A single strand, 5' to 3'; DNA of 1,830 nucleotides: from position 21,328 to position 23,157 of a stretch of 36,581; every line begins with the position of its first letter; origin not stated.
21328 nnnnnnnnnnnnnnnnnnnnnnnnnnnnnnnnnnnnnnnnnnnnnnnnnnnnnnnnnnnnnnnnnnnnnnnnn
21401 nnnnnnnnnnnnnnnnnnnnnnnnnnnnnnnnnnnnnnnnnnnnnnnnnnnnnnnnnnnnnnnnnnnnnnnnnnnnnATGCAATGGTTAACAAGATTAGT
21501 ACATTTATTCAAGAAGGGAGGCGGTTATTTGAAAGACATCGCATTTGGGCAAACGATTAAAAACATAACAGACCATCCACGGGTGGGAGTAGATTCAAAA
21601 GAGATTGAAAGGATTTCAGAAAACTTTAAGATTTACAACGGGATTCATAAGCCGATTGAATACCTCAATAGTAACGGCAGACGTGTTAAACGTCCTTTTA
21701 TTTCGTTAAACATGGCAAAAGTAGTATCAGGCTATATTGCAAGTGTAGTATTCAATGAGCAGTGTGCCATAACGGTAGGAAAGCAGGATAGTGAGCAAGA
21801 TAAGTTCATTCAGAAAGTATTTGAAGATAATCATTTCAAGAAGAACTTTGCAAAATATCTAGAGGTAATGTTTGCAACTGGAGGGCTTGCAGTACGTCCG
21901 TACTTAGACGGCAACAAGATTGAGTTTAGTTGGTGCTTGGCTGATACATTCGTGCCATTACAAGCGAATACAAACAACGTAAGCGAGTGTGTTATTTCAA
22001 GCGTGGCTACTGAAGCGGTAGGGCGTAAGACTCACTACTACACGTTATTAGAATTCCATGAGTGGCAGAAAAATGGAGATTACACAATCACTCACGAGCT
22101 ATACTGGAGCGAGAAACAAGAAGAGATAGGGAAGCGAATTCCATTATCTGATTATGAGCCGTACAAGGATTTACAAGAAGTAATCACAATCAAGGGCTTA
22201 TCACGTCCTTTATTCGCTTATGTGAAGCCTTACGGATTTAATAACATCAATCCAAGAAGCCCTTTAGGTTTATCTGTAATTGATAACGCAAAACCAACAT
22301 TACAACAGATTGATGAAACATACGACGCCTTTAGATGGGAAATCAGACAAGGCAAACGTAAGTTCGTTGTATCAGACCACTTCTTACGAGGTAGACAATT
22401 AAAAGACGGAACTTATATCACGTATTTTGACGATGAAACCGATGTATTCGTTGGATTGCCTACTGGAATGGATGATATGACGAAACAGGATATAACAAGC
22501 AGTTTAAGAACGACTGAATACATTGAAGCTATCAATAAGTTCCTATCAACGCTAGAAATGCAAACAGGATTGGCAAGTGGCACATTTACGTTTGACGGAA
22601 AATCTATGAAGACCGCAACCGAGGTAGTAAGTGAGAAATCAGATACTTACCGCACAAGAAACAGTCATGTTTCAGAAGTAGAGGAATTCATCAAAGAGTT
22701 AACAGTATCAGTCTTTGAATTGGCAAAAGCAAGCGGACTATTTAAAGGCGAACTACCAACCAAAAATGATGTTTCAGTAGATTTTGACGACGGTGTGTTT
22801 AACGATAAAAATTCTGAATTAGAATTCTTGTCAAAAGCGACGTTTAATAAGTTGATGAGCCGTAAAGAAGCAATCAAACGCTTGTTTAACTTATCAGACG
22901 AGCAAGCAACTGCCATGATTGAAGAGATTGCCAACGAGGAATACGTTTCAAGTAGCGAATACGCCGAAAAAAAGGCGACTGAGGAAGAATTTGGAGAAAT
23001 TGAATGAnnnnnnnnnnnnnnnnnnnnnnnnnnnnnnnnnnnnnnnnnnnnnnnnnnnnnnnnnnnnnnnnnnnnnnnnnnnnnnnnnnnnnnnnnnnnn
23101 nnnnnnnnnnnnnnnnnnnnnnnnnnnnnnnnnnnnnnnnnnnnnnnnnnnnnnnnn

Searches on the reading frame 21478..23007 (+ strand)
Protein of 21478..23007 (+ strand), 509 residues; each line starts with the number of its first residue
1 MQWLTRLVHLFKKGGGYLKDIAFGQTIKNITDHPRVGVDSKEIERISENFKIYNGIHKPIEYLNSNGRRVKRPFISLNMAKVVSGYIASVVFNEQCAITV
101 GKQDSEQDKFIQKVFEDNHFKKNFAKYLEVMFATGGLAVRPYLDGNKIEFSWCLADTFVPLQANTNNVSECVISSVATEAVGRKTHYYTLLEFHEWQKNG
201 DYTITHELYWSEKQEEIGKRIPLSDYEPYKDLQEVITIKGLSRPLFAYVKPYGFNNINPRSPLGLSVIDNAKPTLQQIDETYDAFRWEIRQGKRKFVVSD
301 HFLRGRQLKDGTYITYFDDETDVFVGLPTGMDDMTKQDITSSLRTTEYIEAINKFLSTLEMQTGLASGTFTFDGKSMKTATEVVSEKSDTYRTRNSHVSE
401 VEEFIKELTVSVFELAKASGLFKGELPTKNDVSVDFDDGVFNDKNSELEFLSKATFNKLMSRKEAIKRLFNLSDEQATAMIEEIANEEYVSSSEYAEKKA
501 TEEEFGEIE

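Call 52: search_dna_similar(query=window:21478-23007:+, collection=phages, mode=protein, max_rows=12)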
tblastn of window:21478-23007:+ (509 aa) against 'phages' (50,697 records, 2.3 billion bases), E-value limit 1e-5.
Records with a match: 218; places in all: 222; records where one place covers at least 80% of the query: 193.
Best place of each record, by identity: <60% 218.
By first word of the organism name: Streptococcus 121; Bacillus 24; Listeria 17; Bacteriophage 13; Lactobacillus 9; Clostridium 8; Latilactobacillus 4; Enterococcus 2; Phage 2; Oenococcus 2; and 12 more.
By host as written in the record: - 29; Streptococcus thermophilus 10; Listeria monocytogenes 10; Streptococcus thermophilus ST67009 7; Bacillus cereus 6; Clostridium difficile 6; Bacillus thuringiensis 4; Streptococcus gordonii 2; and 118 more.
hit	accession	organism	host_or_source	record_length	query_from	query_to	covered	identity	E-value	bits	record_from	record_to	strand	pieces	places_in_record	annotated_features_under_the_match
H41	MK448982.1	Streptococcus phage Javan554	Streptococcus suis 89-3576-3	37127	9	506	98%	47.2%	2e-151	484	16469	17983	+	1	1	minor capsid protein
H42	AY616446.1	Bacillus phage BCASJ1c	-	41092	4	509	99%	46.3%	1e-142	458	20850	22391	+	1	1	35: portal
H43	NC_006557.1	Bacillus phage BCASJ1c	Bacillus clarkii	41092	4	509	99%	46.3%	1e-142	458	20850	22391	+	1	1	portal protein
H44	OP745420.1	Enterococcus phage 4995_2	Enterococcus faecium 4995/20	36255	2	487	95%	47.0%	1e-135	439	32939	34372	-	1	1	record has no annotation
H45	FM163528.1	Streptococcus phage PH15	Streptococcus gordonii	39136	1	487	96%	45.6%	2e-128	417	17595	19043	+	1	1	hypothetical protein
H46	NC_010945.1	Streptococcus phage PH15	Streptococcus gordonii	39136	1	487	96%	45.6%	2e-128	417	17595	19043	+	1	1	portal protein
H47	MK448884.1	Streptococcus phage Javan246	Streptococcus gordonii SK184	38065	1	487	96%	45.0%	2e-127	415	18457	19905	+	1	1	minor capsid protein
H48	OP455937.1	Latilactobacillus phage TMW 1.1393 P1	Latilactobacillus sakei TMW 1.1393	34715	6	488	95%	44.6%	4e-127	414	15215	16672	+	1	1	minor capsid protein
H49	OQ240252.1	Latilactobacillus phage TMW 1.591 P1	Latilactobacillus curvatus TMW 1.591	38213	6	487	95%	44.7%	6e-130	422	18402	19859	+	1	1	portal protein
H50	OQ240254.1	Latilactobacillus phage TMW 1.706 P2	Latilactobacillus curvatus TMW 1.706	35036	6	487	95%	44.7%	2e-128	417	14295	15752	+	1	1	minor capsid protein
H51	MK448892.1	Streptococcus phage Javan268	Streptococcus infantis SK970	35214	25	485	91%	46.2%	2e-128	417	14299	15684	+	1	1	minor capsid protein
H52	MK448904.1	Streptococcus phage Javan316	Streptococcus mitis M3-4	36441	9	507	98%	42.5%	3e-131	426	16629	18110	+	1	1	minor capsid protein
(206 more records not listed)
